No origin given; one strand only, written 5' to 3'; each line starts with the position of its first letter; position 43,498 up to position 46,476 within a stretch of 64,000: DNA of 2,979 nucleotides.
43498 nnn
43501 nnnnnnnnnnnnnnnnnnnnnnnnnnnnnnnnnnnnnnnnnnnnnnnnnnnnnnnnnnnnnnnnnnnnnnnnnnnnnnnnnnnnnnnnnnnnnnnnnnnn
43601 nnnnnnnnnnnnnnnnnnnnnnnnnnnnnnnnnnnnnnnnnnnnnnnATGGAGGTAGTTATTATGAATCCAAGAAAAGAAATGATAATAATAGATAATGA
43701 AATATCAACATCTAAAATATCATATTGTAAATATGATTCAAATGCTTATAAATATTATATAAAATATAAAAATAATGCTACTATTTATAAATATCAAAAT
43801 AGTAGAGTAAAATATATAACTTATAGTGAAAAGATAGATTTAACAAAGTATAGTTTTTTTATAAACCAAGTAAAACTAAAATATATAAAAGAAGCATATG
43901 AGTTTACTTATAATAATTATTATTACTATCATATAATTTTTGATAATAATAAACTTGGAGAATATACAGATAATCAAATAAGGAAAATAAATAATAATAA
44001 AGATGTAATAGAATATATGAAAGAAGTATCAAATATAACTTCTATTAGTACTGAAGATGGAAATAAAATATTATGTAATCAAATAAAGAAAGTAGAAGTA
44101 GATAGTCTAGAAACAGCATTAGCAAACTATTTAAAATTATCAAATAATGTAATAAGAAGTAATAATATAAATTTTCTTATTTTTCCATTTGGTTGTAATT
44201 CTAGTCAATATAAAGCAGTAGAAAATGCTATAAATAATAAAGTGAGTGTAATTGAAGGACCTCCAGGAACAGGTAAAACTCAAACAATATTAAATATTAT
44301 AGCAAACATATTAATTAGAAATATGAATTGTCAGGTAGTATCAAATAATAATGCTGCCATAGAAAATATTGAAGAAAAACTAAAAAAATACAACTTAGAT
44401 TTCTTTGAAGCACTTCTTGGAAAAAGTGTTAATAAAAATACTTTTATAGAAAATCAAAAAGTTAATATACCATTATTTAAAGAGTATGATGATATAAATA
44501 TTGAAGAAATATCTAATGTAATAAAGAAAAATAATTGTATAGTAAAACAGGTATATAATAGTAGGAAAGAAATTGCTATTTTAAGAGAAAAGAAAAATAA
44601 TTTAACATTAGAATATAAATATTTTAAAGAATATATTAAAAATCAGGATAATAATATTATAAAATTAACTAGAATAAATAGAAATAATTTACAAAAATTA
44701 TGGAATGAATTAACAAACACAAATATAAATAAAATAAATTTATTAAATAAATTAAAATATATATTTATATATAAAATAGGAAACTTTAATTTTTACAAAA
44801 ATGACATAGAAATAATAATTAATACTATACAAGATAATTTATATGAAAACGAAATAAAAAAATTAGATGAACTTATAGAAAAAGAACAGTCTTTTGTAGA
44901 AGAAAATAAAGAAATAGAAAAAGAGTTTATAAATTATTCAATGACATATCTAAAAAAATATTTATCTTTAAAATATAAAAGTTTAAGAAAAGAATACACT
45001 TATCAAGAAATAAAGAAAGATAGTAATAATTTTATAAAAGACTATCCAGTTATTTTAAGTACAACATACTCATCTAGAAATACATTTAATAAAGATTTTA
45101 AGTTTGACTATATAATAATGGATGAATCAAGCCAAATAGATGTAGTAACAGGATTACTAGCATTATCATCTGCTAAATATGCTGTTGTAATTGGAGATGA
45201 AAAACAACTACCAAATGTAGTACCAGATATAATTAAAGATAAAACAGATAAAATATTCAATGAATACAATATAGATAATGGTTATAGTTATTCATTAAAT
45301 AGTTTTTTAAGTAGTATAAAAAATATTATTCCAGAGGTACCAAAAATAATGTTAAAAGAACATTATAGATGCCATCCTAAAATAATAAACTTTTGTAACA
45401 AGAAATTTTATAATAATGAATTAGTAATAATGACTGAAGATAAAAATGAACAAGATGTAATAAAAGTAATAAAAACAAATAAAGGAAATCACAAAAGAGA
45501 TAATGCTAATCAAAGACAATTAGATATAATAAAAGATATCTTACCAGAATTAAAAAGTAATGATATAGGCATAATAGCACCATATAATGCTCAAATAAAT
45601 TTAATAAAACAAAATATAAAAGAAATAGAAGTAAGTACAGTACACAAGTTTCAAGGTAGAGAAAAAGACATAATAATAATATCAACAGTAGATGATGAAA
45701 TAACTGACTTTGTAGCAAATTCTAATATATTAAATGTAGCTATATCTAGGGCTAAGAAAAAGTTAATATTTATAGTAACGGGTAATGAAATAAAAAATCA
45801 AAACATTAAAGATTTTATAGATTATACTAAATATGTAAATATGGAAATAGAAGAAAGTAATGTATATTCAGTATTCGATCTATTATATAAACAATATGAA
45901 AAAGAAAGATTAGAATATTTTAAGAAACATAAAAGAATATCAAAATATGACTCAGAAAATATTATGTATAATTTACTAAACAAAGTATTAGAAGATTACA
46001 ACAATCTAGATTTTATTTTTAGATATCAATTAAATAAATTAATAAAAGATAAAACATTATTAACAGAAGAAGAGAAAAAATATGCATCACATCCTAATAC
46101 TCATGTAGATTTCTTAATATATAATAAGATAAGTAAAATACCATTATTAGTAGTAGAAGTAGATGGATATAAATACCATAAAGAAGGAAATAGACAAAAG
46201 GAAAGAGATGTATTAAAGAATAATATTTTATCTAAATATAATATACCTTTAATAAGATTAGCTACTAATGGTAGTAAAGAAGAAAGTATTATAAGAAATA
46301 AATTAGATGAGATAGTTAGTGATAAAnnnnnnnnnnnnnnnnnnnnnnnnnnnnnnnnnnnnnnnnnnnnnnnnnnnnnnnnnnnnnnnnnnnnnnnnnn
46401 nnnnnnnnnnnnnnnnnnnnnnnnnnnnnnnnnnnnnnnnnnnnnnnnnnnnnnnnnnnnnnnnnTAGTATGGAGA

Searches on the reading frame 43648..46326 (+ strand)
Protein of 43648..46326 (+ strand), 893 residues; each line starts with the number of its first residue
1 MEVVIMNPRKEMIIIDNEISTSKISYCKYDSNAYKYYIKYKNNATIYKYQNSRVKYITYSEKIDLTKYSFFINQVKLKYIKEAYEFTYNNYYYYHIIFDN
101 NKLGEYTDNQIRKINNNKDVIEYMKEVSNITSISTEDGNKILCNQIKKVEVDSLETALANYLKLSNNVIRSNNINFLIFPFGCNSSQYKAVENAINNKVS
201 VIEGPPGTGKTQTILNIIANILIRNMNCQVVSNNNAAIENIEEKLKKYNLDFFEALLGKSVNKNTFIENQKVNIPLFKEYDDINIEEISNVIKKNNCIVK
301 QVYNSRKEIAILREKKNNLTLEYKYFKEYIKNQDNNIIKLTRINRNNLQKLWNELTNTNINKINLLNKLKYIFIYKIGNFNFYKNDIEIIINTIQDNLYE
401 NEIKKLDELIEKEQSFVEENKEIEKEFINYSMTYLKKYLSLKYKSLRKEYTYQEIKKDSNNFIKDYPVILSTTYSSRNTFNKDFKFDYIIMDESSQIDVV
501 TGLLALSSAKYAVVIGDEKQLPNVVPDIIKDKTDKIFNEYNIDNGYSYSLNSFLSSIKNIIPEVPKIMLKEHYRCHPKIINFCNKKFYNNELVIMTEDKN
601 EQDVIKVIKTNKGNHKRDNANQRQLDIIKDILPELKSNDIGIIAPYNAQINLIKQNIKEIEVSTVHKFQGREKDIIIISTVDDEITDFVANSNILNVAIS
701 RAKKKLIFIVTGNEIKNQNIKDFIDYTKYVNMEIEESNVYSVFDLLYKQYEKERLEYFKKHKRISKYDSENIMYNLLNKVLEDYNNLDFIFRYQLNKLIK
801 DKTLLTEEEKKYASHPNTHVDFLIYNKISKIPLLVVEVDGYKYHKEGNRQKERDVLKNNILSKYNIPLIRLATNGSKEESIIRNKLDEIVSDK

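Call 104: search_protein_families(library=pfam, proteins=[window:43648-46326:+], max_evalue=0.001)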
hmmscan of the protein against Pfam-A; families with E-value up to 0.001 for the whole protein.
window:43648-46326:+ (893 aa): 8 families
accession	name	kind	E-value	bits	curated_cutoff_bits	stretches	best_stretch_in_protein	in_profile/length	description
PF13087.12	AAA_12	-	9e-29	100.9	27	1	563-709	14-191/195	AAA domain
PF13086.12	AAA_11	-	4.2e-22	79.6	27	1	183-525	2-254/257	AAA domain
PF13245.12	AAA_19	-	6.1e-16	59.3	25.1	1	187-307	1-118/134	AAA domain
PF10881.14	DUF2726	-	2.7e-13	50.2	24.7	1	767-888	6-125/126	Protein of unknown function (DUF2726)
PF01443.25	Viral_helicase1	-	3.7e-11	43.7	21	0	651-709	170-227/228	Viral superfamily 1 RNA helicase core domain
PF13604.12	AAA_30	-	9.3e-08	32.5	27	1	184-245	3-66/191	AAA domain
PF13538.12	UvrD_C_2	-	1.5e-06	28.4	27.4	1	661-708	3-51/52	UvrD-like helicase C-terminal domain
PF00270.35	DEAD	-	0.00026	21.2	26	0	185-250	2-70/167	DEAD/DEAH box helicase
